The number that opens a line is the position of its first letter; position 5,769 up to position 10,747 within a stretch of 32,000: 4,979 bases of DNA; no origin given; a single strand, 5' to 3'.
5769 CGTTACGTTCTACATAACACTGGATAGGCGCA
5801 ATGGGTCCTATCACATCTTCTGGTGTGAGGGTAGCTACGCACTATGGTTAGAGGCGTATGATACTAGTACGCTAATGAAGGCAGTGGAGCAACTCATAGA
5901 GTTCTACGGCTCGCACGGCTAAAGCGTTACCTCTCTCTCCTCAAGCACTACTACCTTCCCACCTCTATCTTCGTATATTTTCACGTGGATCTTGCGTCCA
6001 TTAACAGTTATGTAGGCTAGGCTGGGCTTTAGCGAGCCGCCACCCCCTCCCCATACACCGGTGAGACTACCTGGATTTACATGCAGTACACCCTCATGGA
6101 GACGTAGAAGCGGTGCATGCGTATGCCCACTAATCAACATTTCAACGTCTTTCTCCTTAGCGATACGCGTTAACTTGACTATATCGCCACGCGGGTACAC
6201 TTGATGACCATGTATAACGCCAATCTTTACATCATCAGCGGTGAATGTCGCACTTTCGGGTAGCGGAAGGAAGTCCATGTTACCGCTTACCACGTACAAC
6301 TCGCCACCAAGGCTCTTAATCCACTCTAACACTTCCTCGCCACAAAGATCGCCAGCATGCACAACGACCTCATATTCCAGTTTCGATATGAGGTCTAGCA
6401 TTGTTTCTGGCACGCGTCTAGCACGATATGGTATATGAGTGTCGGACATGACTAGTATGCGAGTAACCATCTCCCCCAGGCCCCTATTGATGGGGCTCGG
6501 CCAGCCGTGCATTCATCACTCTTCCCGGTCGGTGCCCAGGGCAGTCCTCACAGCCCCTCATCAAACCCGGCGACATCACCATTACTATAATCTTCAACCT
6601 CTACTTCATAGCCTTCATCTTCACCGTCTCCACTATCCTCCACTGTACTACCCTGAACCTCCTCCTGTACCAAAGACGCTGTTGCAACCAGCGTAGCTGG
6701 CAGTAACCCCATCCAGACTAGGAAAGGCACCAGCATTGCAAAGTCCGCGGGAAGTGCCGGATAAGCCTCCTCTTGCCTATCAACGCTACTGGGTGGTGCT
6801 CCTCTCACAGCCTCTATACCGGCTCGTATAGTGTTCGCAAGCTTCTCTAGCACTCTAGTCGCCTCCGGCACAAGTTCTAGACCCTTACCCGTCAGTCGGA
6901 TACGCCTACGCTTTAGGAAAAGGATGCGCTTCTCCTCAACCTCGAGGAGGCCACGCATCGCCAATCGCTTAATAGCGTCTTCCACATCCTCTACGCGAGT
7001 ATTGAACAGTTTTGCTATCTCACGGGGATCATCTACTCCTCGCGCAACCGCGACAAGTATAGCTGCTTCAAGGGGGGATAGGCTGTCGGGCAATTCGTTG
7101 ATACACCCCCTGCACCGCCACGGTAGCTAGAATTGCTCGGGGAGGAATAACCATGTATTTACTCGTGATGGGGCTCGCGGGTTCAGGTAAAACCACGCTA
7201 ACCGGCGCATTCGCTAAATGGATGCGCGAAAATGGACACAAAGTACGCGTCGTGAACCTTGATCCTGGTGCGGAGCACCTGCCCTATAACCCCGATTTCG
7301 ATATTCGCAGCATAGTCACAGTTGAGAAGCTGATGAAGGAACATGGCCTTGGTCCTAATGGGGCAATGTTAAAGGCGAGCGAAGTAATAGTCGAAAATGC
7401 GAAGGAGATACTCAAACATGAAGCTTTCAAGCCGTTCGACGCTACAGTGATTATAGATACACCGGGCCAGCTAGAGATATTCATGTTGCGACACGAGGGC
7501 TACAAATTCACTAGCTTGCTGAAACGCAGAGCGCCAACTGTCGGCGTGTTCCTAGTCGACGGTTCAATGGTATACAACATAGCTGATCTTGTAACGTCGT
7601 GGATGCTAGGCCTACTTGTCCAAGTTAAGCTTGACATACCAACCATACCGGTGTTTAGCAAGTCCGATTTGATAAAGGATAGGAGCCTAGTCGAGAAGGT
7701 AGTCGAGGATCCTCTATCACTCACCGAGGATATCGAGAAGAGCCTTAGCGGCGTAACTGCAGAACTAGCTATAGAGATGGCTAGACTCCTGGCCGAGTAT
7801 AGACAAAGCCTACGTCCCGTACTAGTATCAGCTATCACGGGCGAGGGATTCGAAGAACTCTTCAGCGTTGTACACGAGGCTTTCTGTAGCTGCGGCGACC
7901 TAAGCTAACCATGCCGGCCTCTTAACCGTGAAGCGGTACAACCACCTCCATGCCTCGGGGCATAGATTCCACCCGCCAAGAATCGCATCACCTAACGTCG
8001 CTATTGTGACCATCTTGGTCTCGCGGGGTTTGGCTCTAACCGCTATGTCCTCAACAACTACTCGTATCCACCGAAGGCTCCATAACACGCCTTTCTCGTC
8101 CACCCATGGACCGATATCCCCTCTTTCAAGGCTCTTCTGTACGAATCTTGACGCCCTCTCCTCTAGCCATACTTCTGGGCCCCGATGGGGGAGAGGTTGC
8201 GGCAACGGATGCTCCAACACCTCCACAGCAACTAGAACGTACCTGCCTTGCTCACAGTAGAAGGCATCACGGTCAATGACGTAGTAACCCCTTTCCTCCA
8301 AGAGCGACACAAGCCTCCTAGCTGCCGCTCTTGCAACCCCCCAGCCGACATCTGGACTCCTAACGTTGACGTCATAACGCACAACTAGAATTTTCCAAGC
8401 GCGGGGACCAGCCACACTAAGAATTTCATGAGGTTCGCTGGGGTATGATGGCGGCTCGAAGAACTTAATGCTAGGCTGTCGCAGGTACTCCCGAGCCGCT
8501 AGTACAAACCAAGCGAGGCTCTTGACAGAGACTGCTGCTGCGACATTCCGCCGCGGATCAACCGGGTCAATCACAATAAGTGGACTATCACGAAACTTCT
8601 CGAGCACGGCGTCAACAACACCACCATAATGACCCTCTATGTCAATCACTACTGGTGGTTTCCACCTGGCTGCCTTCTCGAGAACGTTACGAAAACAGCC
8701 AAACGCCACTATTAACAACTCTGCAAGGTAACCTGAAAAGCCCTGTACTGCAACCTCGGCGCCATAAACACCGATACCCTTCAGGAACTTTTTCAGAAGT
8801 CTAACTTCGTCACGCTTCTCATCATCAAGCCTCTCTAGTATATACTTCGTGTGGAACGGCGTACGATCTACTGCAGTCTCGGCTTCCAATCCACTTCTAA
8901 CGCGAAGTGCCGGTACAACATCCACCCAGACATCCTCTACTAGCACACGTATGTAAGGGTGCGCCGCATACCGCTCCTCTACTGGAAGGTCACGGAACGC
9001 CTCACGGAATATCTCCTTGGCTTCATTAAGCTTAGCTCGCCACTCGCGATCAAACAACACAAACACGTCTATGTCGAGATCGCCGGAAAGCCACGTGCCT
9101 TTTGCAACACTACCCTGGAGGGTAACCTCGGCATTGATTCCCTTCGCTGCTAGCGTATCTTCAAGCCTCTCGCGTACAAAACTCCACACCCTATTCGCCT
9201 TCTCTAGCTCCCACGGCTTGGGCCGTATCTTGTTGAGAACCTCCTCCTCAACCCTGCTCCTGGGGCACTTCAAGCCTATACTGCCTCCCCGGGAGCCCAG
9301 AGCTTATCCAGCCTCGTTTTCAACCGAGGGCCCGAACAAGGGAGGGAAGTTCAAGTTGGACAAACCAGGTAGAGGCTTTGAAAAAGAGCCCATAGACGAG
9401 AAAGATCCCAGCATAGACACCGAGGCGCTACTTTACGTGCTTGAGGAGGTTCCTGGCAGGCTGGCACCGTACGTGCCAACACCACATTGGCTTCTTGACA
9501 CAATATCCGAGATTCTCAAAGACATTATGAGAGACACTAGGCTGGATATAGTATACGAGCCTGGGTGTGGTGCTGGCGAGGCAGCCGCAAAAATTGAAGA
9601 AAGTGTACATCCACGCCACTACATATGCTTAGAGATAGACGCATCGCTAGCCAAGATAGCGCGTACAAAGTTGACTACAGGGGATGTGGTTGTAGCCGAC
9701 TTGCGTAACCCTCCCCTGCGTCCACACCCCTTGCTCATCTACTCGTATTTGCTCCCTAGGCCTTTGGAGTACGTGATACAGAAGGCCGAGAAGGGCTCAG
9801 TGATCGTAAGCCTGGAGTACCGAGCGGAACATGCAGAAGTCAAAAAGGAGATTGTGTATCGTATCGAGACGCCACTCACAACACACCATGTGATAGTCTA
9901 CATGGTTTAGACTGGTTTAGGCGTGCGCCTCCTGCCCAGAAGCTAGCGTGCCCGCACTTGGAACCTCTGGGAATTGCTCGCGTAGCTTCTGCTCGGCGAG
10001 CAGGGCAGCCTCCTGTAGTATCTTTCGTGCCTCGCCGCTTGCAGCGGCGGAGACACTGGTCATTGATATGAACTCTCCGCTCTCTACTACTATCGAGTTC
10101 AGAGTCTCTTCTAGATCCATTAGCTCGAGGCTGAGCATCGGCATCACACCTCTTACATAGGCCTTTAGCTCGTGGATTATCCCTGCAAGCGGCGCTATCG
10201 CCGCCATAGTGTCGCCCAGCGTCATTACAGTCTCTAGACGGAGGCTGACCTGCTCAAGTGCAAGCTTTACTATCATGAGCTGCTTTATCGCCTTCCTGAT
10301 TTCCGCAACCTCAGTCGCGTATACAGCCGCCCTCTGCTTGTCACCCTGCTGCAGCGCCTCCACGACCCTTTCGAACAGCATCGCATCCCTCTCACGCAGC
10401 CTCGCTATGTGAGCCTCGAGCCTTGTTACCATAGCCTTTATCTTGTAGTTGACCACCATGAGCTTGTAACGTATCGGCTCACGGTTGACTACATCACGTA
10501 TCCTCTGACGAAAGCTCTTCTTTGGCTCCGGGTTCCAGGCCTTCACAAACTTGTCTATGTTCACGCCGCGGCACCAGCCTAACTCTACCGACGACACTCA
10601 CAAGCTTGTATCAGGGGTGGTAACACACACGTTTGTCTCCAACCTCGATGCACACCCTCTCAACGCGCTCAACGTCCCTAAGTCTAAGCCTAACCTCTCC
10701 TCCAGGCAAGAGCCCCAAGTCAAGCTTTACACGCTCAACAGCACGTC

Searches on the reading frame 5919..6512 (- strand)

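Call 87: search_protein_families(library=pfam, proteins=[window:5919-6512:-], max_evalue=0.00001)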
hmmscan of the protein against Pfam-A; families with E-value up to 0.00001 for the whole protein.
window:5919-6512:- (197 aa): 2 families
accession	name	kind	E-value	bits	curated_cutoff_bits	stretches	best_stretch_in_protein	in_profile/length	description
PF12850.12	Metallophos_2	-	2.9e-30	105.8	27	1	18-156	2-141/154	Calcineurin-like phosphoesterase superfamily domain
PF00149.33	Metallophos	-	1.7e-10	42.1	21.5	1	18-81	2-72/191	Calcineurin-like phosphoesterase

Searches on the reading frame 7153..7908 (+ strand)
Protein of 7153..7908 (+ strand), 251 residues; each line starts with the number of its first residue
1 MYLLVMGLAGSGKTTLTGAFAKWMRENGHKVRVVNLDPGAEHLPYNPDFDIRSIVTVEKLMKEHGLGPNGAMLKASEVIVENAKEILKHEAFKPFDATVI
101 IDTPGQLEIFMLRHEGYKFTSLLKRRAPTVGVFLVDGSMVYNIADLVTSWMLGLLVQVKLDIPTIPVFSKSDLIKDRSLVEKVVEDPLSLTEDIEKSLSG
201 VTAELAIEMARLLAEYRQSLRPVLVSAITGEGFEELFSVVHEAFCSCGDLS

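Call 87: search_protein_families(library=pfam, proteins=[window:7153-7908:+], max_evalue=0.00001)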
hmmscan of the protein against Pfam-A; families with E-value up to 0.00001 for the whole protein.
window:7153-7908:+ (251 aa): 3 families
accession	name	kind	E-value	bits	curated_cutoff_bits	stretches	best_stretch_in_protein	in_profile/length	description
PF03029.23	ATP_bind_1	-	3.2e-57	194.5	27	1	5-245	1-239/240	Conserved hypothetical ATP binding protein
PF00448.28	SRP54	-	4.1e-06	27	22.7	0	2-37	3-38/196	SRP54-type protein, GTPase domain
PF03308.22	MeaB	-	9.6e-06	25.2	23.1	0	5-41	38-74/273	Methylmalonyl Co-A mutase-associated GTPase MeaB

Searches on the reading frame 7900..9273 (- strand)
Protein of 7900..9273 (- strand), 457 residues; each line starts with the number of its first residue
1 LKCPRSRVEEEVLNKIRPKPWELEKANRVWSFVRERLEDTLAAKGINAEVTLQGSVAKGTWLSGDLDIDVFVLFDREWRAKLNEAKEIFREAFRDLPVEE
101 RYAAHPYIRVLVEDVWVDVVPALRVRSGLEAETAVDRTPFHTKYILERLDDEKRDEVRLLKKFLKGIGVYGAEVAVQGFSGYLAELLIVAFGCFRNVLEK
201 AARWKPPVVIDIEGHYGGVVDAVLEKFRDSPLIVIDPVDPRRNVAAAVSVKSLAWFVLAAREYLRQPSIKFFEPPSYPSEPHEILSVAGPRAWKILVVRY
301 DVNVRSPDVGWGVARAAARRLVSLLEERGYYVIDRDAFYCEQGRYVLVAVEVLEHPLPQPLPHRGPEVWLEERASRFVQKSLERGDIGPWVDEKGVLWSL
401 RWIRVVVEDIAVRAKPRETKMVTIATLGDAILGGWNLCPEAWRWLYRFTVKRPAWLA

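Call 86: search_protein_families(library=pfam, proteins=[window:7900-9273:-], max_evalue=0.00001)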
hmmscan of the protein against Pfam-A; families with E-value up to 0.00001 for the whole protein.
window:7900-9273:- (457 aa): 2 families
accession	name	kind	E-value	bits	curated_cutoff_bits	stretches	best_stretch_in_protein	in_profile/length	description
PF09249.16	tRNA_NucTransf2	-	2.8e-46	156.8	27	1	155-273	1-113/113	tRNA nucleotidyltransferase, second domain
PF01909.29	NTP_transf_2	-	2.5e-09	37.8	21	1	36-141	3-93/93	Nucleotidyltransferase domain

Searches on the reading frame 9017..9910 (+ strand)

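Call 87: search_protein_families(library=pfam, proteins=[window:9017-9910:+], max_evalue=0.00001)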
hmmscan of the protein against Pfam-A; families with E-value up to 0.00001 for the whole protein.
window:9017-9910:+ (297 aa): 0 families

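Call 101: search_protein_families(library=pfam, proteins=[window:9017-9910:+], max_evalue=0.01)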
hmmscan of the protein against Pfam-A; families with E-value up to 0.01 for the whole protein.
window:9017-9910:+ (297 aa): 3 families
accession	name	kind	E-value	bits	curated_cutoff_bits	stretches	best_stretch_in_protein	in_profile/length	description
PF13649.12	Methyltransf_25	-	0.0015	19.6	27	1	179-235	1-61/97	Methyltransferase domain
PF08241.18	Methyltransf_11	-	0.0042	18.1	21.2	1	181-235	2-57/95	Methyltransferase domain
PF08242.18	Methyltransf_12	-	0.005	18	30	0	183-220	4-41/98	Methyltransferase domain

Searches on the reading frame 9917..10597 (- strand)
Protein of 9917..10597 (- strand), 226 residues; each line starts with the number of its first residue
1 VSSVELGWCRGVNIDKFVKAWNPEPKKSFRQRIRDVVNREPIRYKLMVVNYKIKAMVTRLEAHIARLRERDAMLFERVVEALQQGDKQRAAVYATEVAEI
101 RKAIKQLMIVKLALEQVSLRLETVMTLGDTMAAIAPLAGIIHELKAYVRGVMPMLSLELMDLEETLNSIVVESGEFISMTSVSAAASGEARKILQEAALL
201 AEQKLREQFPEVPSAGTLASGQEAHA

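Call 87: search_protein_families(library=pfam, proteins=[window:9917-10597:-], max_evalue=0.00001)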
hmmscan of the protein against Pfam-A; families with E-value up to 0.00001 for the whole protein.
window:9917-10597:- (226 aa): 0 families

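Call 101: search_protein_families(library=pfam, proteins=[window:9917-10597:-], max_evalue=0.01)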
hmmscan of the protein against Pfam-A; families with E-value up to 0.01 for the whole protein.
window:9917-10597:- (226 aa): 1 family
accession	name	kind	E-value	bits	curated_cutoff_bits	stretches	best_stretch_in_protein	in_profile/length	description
PF03357.26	Snf7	-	0.00018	21.6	27.3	1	52-214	5-168/171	Snf7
